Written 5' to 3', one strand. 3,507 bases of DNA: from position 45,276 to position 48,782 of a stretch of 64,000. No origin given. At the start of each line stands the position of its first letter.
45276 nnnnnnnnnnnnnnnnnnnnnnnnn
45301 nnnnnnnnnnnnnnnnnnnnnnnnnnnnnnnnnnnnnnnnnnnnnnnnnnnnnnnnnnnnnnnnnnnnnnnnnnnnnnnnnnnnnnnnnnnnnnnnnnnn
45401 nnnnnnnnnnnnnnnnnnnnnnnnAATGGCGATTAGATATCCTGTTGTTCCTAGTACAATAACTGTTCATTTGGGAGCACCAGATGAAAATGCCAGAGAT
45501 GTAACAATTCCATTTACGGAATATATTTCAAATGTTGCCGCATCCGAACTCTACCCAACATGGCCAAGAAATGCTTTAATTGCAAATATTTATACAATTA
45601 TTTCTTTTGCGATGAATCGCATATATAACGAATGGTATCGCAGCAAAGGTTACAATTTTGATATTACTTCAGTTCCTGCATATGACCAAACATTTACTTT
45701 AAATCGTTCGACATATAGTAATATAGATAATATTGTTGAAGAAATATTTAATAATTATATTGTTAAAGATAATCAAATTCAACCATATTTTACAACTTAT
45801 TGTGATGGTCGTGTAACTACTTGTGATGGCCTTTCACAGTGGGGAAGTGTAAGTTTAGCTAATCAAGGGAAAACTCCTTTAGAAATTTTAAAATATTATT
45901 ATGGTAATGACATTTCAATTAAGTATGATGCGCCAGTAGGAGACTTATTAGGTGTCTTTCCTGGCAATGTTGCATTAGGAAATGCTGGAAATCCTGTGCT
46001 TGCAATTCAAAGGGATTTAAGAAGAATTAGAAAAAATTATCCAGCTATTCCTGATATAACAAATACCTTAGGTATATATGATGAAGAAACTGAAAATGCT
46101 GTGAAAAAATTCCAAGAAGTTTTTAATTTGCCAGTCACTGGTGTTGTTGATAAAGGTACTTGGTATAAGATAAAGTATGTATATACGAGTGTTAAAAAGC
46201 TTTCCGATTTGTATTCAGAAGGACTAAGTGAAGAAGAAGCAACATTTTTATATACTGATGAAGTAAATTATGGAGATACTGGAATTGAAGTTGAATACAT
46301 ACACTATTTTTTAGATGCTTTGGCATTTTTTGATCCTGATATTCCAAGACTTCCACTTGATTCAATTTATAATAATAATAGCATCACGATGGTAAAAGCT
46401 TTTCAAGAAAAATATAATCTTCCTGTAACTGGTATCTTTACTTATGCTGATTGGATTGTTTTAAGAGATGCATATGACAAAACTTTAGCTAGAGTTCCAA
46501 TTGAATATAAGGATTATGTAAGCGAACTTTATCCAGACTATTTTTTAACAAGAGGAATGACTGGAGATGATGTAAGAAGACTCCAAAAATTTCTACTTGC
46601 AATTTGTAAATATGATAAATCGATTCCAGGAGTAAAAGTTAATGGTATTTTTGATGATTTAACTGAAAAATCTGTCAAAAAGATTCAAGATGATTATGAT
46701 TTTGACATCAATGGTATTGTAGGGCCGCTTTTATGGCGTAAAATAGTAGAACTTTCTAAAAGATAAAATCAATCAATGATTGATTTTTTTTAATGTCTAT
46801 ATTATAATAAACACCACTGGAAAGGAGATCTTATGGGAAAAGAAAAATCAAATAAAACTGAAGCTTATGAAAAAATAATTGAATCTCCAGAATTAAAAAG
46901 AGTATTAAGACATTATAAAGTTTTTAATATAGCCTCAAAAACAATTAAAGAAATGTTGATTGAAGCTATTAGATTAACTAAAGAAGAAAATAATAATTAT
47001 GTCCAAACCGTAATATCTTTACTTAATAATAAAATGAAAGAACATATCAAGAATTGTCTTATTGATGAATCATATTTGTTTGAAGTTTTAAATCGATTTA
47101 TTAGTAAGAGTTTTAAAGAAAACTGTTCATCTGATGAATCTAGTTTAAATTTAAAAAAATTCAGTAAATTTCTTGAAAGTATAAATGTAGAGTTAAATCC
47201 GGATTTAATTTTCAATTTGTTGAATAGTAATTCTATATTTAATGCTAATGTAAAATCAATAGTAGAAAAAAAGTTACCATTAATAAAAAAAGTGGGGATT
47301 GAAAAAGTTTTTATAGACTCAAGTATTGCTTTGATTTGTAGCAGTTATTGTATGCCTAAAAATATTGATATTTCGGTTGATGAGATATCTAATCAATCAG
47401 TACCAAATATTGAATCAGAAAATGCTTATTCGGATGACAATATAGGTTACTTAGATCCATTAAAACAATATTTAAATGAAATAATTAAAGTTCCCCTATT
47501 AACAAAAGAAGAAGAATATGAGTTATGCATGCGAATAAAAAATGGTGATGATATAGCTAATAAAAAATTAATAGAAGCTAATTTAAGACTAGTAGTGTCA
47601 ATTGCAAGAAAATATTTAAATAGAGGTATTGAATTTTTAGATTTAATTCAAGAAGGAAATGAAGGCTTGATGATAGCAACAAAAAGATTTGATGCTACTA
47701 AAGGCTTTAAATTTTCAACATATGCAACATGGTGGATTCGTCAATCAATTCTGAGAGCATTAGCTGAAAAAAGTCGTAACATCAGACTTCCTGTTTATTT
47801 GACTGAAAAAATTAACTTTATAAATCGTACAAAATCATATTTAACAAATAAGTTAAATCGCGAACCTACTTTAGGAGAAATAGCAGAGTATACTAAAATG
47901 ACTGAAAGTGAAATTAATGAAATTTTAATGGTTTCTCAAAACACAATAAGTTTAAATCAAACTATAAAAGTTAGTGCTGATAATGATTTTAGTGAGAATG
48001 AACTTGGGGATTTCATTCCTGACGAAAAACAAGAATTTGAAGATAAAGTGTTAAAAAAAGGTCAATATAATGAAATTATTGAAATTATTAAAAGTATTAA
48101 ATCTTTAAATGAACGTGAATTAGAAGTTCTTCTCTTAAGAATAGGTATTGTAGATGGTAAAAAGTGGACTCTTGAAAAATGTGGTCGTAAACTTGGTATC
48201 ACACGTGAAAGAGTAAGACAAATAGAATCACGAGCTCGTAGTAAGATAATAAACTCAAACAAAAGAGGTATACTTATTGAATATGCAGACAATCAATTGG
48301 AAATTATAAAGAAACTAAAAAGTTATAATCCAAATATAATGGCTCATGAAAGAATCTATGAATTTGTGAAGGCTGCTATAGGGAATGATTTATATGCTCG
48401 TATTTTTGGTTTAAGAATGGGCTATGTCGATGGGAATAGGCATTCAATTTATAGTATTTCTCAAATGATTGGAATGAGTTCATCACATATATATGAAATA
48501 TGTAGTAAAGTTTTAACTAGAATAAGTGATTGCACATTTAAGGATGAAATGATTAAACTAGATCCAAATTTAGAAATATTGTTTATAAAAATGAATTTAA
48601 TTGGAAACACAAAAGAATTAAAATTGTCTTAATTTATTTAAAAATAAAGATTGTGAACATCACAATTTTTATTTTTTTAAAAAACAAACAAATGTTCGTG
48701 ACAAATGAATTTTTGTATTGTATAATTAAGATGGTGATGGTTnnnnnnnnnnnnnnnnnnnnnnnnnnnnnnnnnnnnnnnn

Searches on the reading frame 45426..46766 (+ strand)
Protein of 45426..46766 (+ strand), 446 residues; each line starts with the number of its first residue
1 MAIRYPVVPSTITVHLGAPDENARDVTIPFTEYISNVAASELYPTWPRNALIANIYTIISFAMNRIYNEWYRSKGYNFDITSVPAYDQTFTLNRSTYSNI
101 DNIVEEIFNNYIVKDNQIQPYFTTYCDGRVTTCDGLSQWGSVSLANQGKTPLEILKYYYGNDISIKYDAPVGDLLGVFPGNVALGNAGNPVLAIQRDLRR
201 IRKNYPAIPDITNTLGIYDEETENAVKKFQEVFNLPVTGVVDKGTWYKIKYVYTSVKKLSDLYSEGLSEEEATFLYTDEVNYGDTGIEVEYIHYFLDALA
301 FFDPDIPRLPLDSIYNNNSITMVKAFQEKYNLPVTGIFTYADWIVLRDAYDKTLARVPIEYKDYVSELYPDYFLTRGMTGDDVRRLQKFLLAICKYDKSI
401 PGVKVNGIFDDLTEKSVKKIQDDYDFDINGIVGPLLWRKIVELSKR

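Call 3: search_protein_families(library=pfam, proteins=[window:45426-46766:+], max_evalue=0.01)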
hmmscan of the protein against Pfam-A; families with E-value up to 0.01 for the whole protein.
window:45426-46766:+ (446 aa): 2 families
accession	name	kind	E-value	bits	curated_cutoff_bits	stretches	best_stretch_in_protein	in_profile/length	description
PF01471.23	PG_binding_1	-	1.9e-32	111.6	23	3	188-248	2-56/57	Putative peptidoglycan binding domain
PF08486.15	SpoIID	-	0.0059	17.7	23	0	27-105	10-88/97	Stage II sporulation protein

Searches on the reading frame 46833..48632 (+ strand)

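Call 3: search_protein_families(library=pfam, proteins=[window:46833-48632:+], max_evalue=0.01)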
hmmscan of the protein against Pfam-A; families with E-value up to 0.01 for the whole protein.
window:46833-48632:+ (599 aa): 4 families
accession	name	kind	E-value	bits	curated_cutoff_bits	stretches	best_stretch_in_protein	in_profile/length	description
PF04542.20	Sigma70_r2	-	2.7e-22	78.8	24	1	246-315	1-70/71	Sigma-70 region 2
PF04539.22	Sigma70_r3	-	7.1e-15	55.3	25.3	1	325-399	1-70/78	Sigma-70 region 3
PF04545.22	Sigma70_r4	-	5.4e-14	51.9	24.1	1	422-472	2-48/50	Sigma-70, region 4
PF00140.25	Sigma70_r1_2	-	7.3e-12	45.5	22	1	208-240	1-33/34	Sigma-70 factor, region 1.2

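Call 10: search_protein_families(library=padloc, proteins=[window:46833-48632:+], max_evalue=0.01)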
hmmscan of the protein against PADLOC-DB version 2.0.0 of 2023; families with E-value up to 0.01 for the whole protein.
window:46833-48632:+ (599 aa): 1 family
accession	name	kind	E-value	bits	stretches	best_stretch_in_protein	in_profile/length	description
PDLC02203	MzaA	-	1.3e-46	157.1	1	221-475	410-658/683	-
